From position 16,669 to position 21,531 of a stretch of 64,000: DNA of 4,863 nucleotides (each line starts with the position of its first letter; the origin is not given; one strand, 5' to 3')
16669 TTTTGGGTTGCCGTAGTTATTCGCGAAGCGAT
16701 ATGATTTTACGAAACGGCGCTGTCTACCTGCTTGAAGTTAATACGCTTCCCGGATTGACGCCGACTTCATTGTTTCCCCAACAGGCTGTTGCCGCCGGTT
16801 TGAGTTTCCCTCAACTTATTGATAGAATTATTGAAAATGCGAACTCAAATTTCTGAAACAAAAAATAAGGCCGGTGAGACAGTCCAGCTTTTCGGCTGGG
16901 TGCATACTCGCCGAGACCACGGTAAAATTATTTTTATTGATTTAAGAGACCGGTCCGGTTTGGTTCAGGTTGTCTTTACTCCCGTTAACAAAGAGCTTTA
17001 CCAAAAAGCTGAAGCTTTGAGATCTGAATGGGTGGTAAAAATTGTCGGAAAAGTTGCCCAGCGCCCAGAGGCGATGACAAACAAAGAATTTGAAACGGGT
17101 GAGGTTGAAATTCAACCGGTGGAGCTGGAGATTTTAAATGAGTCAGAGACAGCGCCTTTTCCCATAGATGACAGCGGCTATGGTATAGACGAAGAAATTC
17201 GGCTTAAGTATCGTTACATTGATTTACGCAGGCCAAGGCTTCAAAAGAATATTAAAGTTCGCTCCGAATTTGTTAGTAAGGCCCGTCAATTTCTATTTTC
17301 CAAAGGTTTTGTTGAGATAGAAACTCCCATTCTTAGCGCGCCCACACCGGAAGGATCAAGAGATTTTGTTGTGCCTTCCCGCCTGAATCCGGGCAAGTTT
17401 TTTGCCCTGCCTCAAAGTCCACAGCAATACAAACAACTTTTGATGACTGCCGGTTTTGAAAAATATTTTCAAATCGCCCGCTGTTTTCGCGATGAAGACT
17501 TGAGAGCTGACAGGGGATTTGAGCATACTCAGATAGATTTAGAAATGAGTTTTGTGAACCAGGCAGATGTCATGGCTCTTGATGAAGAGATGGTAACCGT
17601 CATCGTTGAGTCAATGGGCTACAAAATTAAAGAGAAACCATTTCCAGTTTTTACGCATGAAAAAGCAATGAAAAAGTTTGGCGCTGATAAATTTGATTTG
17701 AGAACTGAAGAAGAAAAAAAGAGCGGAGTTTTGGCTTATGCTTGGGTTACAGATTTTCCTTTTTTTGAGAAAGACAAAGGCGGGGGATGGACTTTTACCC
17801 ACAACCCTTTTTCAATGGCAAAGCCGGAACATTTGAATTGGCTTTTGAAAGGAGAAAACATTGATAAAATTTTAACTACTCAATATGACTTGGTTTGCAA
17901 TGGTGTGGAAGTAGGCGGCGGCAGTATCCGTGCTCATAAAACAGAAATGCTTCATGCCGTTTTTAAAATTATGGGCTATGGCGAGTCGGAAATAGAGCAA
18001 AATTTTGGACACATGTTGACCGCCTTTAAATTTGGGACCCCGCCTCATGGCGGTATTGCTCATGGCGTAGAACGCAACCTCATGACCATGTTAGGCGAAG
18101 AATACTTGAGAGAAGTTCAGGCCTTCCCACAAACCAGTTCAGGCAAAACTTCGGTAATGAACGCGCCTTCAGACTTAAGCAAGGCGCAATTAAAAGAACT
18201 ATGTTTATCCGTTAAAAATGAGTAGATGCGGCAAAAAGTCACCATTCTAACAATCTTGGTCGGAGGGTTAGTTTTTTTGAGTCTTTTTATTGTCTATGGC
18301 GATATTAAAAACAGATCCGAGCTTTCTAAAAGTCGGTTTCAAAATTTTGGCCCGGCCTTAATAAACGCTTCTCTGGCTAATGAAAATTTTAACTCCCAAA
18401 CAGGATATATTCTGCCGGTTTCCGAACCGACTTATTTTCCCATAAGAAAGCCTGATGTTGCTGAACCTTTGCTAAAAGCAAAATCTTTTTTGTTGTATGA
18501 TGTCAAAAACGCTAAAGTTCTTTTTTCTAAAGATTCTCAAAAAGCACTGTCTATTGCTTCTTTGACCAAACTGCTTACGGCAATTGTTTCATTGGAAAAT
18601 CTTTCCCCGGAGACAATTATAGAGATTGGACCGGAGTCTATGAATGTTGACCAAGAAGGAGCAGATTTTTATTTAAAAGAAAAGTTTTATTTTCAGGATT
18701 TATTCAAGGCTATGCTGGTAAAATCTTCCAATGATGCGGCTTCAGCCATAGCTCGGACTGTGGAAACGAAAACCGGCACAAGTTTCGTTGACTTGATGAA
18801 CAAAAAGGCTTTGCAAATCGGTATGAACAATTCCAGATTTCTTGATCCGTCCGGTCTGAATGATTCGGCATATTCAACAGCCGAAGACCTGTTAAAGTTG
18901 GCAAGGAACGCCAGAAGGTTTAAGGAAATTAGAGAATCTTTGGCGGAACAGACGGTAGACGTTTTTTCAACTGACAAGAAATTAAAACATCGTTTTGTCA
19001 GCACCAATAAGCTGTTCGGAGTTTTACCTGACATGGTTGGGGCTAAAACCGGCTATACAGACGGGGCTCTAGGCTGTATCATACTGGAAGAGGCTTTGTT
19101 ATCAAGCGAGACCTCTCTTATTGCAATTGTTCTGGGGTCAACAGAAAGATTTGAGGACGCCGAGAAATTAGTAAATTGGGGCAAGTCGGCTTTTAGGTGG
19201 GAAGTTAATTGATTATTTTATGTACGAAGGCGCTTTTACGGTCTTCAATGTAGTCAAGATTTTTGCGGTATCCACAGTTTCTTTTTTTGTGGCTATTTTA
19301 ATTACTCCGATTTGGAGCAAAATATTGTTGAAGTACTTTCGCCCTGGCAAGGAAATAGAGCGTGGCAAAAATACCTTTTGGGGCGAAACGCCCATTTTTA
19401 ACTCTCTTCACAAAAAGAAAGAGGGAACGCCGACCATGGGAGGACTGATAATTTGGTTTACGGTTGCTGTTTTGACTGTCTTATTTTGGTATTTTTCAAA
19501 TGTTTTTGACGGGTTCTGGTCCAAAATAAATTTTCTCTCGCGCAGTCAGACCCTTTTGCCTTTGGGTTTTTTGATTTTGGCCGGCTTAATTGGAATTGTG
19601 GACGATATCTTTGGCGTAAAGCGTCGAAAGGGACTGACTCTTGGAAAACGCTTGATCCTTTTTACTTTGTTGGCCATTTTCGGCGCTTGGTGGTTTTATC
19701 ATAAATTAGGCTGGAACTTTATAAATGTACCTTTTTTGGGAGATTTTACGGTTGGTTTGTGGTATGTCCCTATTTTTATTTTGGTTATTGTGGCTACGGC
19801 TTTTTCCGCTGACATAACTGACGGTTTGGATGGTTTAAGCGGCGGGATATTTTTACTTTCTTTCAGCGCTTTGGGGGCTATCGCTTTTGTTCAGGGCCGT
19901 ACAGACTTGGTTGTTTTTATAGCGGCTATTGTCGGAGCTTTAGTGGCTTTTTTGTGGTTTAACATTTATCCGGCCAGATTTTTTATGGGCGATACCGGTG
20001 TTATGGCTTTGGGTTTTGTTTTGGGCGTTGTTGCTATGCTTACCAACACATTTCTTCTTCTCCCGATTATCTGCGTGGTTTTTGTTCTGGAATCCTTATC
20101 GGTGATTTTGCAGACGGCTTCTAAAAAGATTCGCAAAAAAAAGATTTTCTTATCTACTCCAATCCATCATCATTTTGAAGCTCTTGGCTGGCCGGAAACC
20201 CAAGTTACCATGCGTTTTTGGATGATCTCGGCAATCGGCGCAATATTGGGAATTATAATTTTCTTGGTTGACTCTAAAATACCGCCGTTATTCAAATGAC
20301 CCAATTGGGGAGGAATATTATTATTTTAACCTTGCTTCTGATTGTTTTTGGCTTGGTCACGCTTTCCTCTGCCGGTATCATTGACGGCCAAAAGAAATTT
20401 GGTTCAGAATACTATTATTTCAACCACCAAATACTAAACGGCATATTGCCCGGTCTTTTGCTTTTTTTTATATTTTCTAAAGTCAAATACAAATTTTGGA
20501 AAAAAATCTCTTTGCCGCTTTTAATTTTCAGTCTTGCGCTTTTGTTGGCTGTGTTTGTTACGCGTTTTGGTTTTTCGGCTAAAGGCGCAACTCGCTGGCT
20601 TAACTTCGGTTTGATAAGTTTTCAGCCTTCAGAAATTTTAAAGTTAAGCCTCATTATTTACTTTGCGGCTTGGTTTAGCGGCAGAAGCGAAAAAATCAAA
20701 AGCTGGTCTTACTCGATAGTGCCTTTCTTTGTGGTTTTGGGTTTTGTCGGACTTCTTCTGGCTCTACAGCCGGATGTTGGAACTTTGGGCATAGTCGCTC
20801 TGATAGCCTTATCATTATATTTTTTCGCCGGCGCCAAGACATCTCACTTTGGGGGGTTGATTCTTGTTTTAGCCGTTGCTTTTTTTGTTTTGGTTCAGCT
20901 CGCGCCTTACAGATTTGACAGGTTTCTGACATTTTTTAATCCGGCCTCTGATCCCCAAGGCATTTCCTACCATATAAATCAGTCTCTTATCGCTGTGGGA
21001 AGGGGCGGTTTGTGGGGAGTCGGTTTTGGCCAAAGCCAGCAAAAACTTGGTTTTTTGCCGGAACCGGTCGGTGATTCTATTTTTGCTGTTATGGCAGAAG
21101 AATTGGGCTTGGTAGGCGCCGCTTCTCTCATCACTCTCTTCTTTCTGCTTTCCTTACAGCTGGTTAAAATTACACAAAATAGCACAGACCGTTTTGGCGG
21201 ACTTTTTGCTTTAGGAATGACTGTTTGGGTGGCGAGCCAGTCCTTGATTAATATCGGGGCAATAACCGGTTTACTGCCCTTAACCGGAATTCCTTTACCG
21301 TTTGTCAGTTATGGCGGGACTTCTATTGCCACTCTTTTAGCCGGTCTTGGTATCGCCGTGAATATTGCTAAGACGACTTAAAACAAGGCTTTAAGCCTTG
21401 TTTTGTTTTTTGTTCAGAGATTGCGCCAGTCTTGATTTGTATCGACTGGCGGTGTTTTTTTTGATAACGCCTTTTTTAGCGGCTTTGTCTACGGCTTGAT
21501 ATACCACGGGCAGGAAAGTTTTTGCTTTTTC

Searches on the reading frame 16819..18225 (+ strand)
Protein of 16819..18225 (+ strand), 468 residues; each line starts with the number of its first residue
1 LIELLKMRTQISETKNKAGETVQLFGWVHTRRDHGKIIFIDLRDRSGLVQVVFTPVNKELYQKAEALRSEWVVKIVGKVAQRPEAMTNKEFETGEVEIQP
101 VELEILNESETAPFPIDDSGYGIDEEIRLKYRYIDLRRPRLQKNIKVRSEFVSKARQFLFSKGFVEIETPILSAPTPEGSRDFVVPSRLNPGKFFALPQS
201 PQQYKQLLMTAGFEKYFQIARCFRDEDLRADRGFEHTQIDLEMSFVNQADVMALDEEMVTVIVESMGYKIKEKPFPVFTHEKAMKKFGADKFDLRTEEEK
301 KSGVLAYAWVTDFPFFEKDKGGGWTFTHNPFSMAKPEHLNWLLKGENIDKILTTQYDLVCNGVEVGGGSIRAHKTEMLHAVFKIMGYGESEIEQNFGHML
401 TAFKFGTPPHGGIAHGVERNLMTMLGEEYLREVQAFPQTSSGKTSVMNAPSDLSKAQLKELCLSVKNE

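Call 30: search_protein_families(library=pfam, proteins=[window:16819-18225:+], max_evalue=0.0001)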
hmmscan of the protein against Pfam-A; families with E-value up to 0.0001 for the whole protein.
window:16819-18225:+ (468 aa): 2 families
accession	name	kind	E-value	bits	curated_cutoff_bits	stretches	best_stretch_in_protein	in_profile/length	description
PF00152.25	tRNA-synt_2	-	5.7e-106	354.5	25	1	124-439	1-307/308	tRNA synthetases class II (D, K and N)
PF01336.31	tRNA_anti-codon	-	1.6e-17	63.7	27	1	22-106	1-75/75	OB-fold nucleic acid binding domain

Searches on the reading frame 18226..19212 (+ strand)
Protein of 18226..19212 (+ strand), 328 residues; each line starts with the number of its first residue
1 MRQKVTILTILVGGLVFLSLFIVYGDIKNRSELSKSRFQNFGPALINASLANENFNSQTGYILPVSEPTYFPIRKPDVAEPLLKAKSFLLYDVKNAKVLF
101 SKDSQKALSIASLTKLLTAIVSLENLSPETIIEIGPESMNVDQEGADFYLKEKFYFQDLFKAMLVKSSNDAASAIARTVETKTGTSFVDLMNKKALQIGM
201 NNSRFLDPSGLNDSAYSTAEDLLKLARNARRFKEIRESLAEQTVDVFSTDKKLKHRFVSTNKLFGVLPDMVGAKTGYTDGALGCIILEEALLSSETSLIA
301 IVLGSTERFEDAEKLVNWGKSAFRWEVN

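Call 30: search_protein_families(library=pfam, proteins=[window:18226-19212:+], max_evalue=0.0001)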
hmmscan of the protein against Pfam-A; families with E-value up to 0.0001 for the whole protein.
window:18226-19212:+ (328 aa): 2 families
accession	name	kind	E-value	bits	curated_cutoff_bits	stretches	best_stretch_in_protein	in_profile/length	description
PF00768.25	Peptidase_S11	-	1.4e-39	136.4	27.6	1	79-305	6-237/239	D-alanyl-D-alanine carboxypeptidase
PF02113.21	Peptidase_S13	-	3.4e-05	23.2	22.8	0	88-130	21-63/444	D-Ala-D-Ala carboxypeptidase 3 (S13) family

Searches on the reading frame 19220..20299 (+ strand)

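Call 30: search_protein_families(library=pfam, proteins=[window:19220-20299:+], max_evalue=0.0001)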
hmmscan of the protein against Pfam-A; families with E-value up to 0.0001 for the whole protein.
window:19220-20299:+ (359 aa): 1 family
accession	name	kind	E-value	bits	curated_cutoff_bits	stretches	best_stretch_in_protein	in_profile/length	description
PF00953.26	Glycos_transf_4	-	6.6e-28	98.2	27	1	115-274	5-158/160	Glycosyl transferase family 4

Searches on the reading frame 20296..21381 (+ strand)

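Call 30: search_protein_families(library=pfam, proteins=[window:20296-21381:+], max_evalue=0.0001)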
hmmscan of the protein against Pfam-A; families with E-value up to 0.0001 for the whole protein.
window:20296-21381:+ (361 aa): 1 family
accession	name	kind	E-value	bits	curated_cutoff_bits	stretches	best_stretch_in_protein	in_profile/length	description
PF01098.24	FTSW_RODA_SPOVE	-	2.9e-100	336.2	26.4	1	7-360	3-353/356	Cell cycle protein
